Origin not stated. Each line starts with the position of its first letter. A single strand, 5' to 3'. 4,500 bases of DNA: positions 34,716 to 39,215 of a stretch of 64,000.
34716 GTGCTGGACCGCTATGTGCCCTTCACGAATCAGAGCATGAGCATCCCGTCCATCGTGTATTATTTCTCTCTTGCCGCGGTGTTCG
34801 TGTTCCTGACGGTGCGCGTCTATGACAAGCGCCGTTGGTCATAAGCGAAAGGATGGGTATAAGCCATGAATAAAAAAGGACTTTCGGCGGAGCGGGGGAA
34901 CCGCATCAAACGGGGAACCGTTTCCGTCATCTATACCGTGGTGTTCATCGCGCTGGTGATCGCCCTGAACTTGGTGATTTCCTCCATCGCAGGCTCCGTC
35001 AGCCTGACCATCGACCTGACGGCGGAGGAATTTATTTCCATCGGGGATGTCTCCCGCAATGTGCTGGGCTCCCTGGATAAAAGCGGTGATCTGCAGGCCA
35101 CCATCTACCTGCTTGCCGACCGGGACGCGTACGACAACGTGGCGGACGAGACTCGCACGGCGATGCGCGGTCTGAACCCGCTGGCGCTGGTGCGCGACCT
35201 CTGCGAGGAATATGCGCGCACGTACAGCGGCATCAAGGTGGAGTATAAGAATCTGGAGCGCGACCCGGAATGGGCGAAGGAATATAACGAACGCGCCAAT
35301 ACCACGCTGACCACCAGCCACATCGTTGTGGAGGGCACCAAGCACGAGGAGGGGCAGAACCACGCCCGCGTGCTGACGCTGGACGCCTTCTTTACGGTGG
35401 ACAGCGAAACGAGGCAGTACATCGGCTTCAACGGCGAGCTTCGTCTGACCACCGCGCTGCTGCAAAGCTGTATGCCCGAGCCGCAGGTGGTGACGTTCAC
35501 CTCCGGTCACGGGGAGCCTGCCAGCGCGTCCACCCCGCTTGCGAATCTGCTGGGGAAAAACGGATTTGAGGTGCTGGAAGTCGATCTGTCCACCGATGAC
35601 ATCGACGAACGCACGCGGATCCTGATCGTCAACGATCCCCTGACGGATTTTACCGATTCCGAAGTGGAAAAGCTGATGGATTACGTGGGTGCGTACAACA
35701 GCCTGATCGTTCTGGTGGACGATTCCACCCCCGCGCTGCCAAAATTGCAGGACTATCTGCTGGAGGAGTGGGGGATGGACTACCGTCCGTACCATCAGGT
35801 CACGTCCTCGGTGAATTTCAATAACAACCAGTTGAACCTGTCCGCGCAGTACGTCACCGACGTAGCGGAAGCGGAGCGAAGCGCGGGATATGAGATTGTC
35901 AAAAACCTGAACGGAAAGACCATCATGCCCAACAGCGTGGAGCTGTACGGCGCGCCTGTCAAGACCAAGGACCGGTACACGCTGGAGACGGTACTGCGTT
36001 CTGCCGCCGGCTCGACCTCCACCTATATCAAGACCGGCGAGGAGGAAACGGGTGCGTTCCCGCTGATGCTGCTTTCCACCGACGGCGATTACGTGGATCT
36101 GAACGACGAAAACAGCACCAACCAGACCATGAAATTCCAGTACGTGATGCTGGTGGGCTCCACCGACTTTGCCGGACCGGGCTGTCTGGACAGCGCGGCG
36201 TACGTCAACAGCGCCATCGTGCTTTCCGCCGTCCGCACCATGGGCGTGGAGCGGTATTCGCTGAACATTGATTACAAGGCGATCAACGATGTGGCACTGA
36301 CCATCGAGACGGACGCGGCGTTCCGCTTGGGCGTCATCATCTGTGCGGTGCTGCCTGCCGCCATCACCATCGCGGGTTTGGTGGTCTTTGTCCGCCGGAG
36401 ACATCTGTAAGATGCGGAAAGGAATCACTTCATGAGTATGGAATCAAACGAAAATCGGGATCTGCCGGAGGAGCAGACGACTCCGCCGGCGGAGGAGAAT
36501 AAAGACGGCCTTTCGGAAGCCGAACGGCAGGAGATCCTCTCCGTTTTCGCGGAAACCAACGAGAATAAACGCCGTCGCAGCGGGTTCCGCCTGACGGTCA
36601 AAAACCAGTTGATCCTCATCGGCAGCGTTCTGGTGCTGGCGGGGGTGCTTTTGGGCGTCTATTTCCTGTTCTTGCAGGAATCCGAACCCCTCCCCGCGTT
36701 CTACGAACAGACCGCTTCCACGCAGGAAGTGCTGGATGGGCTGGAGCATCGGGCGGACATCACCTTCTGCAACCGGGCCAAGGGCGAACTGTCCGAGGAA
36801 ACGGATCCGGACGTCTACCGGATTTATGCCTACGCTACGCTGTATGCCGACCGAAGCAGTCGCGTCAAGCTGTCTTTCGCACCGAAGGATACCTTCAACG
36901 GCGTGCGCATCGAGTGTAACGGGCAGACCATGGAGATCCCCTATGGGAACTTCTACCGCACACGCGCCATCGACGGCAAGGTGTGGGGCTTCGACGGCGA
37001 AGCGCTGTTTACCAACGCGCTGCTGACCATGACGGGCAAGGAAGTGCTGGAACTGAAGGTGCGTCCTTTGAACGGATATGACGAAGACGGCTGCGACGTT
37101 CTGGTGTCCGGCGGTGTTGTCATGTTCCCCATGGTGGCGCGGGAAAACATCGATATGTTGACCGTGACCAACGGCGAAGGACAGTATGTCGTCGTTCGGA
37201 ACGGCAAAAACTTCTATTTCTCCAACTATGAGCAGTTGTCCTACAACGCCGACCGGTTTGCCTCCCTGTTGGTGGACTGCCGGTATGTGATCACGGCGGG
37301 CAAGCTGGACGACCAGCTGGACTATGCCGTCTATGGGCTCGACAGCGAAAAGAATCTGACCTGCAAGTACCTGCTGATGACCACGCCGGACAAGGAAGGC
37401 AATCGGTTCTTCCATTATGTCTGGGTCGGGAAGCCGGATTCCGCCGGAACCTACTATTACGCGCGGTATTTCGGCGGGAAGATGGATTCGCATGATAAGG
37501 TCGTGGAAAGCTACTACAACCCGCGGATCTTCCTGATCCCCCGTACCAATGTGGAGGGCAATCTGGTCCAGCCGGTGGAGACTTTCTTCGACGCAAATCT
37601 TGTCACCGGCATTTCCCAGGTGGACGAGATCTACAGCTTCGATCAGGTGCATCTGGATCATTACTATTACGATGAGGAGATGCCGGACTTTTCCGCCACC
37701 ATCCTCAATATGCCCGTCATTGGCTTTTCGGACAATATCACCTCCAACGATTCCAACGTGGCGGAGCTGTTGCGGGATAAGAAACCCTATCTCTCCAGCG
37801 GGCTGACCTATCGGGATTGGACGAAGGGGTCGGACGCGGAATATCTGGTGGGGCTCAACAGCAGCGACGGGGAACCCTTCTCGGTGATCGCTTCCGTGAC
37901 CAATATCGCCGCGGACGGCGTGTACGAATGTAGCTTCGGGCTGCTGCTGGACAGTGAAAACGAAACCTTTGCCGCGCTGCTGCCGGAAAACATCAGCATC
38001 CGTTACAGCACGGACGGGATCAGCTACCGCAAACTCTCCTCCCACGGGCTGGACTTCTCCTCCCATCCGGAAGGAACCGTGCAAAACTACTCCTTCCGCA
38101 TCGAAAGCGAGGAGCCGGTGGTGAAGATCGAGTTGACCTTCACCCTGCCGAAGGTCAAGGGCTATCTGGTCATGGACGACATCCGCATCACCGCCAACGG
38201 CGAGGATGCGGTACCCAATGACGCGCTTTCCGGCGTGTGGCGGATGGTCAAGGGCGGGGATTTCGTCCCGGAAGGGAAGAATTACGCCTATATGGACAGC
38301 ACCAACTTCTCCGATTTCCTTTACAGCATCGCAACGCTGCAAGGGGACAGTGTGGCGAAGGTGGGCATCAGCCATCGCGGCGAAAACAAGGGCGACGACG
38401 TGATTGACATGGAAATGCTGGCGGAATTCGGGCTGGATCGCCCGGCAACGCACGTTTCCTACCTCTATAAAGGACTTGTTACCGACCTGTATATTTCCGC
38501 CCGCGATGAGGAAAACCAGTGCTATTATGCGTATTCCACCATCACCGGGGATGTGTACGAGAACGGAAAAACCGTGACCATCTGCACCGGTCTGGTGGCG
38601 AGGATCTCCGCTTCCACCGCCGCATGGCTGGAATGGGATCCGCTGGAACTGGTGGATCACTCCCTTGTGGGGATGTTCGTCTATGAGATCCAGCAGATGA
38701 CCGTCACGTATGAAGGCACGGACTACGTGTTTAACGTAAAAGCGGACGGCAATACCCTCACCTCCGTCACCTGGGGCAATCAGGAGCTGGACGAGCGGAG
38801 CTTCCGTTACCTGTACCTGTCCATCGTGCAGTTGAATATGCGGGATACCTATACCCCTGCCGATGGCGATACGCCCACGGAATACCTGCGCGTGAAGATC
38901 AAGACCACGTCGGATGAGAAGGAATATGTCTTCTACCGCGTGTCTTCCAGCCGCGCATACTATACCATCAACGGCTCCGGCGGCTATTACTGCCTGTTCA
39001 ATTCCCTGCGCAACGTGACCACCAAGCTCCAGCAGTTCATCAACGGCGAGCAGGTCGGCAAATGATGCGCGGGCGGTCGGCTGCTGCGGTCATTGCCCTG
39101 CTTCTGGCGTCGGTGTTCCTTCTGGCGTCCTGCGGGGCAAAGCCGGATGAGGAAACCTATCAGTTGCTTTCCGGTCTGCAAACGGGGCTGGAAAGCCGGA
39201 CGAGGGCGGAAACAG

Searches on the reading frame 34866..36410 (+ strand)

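Call 24: search_protein_families(library=pfam, proteins=[window:34866-36410:+])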
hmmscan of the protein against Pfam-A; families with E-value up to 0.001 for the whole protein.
window:34866-36410:+ (514 aa): 1 family
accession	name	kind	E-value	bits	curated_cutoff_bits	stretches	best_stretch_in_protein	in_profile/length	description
PF09822.16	ABC_transp_aux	-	2.2e-09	37.4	34.7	1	207-309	2-117/288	ABC-type uncharacterized transport system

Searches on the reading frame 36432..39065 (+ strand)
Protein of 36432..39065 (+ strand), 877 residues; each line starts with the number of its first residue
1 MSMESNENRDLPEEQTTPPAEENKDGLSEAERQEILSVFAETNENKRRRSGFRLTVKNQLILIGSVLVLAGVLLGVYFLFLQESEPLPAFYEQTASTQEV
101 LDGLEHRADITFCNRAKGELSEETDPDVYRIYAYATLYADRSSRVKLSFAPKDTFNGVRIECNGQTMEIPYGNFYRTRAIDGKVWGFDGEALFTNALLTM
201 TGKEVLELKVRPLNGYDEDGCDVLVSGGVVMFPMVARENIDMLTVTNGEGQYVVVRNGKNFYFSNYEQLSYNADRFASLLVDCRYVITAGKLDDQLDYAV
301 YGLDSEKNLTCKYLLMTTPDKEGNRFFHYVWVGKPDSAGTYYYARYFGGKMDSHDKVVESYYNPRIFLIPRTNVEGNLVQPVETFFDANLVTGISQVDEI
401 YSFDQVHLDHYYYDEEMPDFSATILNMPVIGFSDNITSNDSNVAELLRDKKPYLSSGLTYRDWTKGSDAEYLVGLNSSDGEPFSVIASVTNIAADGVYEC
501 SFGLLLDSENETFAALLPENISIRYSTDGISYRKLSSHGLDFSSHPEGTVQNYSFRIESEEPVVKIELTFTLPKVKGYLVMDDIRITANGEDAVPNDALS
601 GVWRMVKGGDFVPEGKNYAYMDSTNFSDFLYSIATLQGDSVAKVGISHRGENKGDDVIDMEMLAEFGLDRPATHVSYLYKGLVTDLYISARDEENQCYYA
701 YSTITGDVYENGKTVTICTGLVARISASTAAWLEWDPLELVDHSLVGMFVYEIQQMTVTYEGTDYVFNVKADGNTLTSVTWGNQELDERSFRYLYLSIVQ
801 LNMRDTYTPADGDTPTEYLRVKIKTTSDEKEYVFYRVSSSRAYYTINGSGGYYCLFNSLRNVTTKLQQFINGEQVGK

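Call 24: search_protein_families(library=pfam, proteins=[window:36432-39065:+])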
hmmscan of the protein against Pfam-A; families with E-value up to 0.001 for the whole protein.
window:36432-39065:+ (877 aa): 1 family
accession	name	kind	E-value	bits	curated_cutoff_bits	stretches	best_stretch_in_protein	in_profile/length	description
PF14238.11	DUF4340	-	9.7e-07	29.6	25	0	265-349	5-81/183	Domain of unknown function (DUF4340)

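Call 25: find_homologous_proteins(query=window:36432-39065:+, max_evalue=1e-30)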
Query window:36432-39065:+ (877 aa): 37 proteins with E <= 1e-30 among 8000 candidates.
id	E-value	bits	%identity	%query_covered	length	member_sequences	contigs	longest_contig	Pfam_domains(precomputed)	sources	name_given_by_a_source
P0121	0.0e+0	2008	100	100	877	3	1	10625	PF14238.12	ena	-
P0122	0.0e+0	1664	82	100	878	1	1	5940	-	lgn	-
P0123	0.0e+0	1661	82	100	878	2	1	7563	-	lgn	-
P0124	0.0e+0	1660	82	100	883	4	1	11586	-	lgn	-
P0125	0.0e+0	1652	81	100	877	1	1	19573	-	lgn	-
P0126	0.0e+0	1590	78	100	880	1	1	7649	-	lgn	-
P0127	0.0e+0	1530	76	100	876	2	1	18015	-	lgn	-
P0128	0.0e+0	1434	70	100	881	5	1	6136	-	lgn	-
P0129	0.0e+0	1379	69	100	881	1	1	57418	-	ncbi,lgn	-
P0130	0.0e+0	1296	65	100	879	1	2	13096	-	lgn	-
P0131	0.0e+0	1288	64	100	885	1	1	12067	-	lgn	-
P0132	0.0e+0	1237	61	100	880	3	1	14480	PF14238.12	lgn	-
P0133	0.0e+0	1236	62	100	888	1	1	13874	-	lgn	-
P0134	0.0e+0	1236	61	100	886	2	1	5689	-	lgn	-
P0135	0.0e+0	1235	62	100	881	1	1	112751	-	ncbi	-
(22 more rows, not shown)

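Call 26: find_encoding_contigs(protein=P0125, flank=10000, max_places=2)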
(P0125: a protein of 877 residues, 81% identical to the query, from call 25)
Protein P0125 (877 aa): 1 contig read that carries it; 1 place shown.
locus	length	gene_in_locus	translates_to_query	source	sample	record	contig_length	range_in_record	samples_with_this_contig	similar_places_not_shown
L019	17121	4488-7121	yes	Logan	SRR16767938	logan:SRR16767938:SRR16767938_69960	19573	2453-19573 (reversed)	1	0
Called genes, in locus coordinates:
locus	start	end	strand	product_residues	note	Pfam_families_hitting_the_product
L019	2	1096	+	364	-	?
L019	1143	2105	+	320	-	PF00005:ABC_tran, PF13304:AAA_21 (weak)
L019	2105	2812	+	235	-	PF12679:ABC2_membrane_2, PF12698:ABC2_membrane_3, PF13346:ABC2_membrane_5 (weak)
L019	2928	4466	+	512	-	PF09822:ABC_transp_aux (weak)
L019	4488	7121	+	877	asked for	-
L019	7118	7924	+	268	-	-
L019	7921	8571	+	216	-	PF04263:TPK_catalytic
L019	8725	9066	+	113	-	PF01245:Ribosomal_L19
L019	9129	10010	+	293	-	-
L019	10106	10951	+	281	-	PF01926:MMR_HSR1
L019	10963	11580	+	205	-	PF01351:RNase_HII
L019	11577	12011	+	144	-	PF08378:NERD, PF02021:UPF0102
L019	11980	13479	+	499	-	PF14821:Thr_synth_N, PF00291:PALP, PF24857:THR4_C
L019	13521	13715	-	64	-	PF07561:DUF1540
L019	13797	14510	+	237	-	PF00149:Metallophos, PF12850:Metallophos_2 (faint)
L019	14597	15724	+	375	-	PF01053:Cys_Met_Meta_PP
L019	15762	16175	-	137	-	PF13279:4HBT_2, PF03061:4HBT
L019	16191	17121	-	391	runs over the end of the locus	PF22025:ThiI_fer, PF02926:THUMP, PF24875:DUF7736 (faint), PF02568:ThiI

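Call 27: find_encoding_contigs(protein=P0127, flank=10000, max_places=2)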
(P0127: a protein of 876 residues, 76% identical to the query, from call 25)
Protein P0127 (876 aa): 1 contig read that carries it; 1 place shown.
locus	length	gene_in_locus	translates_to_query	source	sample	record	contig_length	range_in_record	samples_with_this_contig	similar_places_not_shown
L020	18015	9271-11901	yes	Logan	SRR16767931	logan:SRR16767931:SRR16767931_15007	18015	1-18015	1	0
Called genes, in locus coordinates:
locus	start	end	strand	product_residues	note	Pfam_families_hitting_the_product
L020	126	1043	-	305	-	PF00294:PfkB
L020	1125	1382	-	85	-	PF12116:SpoIIID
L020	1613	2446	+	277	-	PF00142:Fer4_NifH (faint), PF01656:CbiA, PF02374:ArsA_ATPase (weak), PF06564:CBP_BcsQ (faint), PF07015:VirC1 (faint), PF09140:MipZ, PF10609:ParA, PF13614:AAA_31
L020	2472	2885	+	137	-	PF02142:MGS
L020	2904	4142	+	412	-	PF00152:tRNA-synt_2 (faint), PF13393:tRNA-synt_His, PF00587:tRNA-synt_2b (weak)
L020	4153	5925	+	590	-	PF01336:tRNA_anti-codon, PF00152:tRNA-synt_2, PF02938:GAD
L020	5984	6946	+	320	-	PF00005:ABC_tran, PF13304:AAA_21 (weak)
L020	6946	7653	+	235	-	PF01061:ABC2_membrane (weak), PF12679:ABC2_membrane_2 (weak), PF12698:ABC2_membrane_3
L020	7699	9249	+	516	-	PF09822:ABC_transp_aux (weak)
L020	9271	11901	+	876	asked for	-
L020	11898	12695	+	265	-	-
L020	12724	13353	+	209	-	PF04263:TPK_catalytic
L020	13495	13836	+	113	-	PF01245:Ribosomal_L19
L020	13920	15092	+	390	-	PF10502:Peptidase_S26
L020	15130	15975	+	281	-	PF01926:MMR_HSR1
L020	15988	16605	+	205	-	PF01351:RNase_HII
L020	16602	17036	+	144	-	PF08378:NERD, PF02021:UPF0102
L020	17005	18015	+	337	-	?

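Call 28: find_encoding_contigs(protein=P0129, flank=10000, max_places=2)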
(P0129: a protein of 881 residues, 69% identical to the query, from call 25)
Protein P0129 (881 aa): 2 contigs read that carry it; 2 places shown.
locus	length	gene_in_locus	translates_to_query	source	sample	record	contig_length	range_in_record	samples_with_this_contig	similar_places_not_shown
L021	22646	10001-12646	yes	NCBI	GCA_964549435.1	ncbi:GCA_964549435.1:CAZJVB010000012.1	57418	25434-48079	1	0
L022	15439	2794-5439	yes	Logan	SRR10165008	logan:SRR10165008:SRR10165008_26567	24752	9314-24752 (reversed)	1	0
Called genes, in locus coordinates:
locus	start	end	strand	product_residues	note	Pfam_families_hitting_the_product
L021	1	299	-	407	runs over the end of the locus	PF00291:PALP, PF01842:ACT (faint)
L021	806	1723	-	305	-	PF00294:PfkB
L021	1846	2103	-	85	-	PF12116:SpoIIID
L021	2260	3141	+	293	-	PF01656:CbiA, PF02374:ArsA_ATPase (weak), PF06564:CBP_BcsQ (faint), PF07015:VirC1 (faint), PF09140:MipZ (faint), PF10609:ParA, PF13614:AAA_31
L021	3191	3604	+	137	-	PF02142:MGS (weak)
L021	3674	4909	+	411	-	PF00152:tRNA-synt_2 (faint), PF01409:tRNA-synt_2d (faint), PF13393:tRNA-synt_His, PF00587:tRNA-synt_2b (weak)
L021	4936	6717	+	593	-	PF01336:tRNA_anti-codon, PF00152:tRNA-synt_2, PF02938:GAD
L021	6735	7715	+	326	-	PF00005:ABC_tran, PF13304:AAA_21 (weak)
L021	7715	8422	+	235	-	PF01061:ABC2_membrane (weak), PF12679:ABC2_membrane_2, PF12698:ABC2_membrane_3, PF13346:ABC2_membrane_5 (weak)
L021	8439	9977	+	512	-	-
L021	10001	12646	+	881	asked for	-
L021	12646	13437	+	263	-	-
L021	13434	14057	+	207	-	PF04263:TPK_catalytic, PF04265:TPK_B1_binding (weak)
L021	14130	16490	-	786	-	PF01832:Glucosaminidase, PF02368:Big_2, PF22359:Big-like (faint), PF26182:Ig_NUP210_5th (faint), PF02368:Big_2 (weak), PF08239:SH3_3, PF00404:Dockerin_1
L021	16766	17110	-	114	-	PF13443:HTH_26 (faint), PF01381:HTH_3 (weak)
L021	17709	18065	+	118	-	PF16677:GP3_package (weak)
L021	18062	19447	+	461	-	PF03237:Terminase_6N, PF04466:Terminase_3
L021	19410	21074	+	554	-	PF16510:P22_portal, PF23899:SU10_portal (faint)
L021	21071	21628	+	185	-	-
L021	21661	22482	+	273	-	PF25209:Phage_capsid_4 (weak)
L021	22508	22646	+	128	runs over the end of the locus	-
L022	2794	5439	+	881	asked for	-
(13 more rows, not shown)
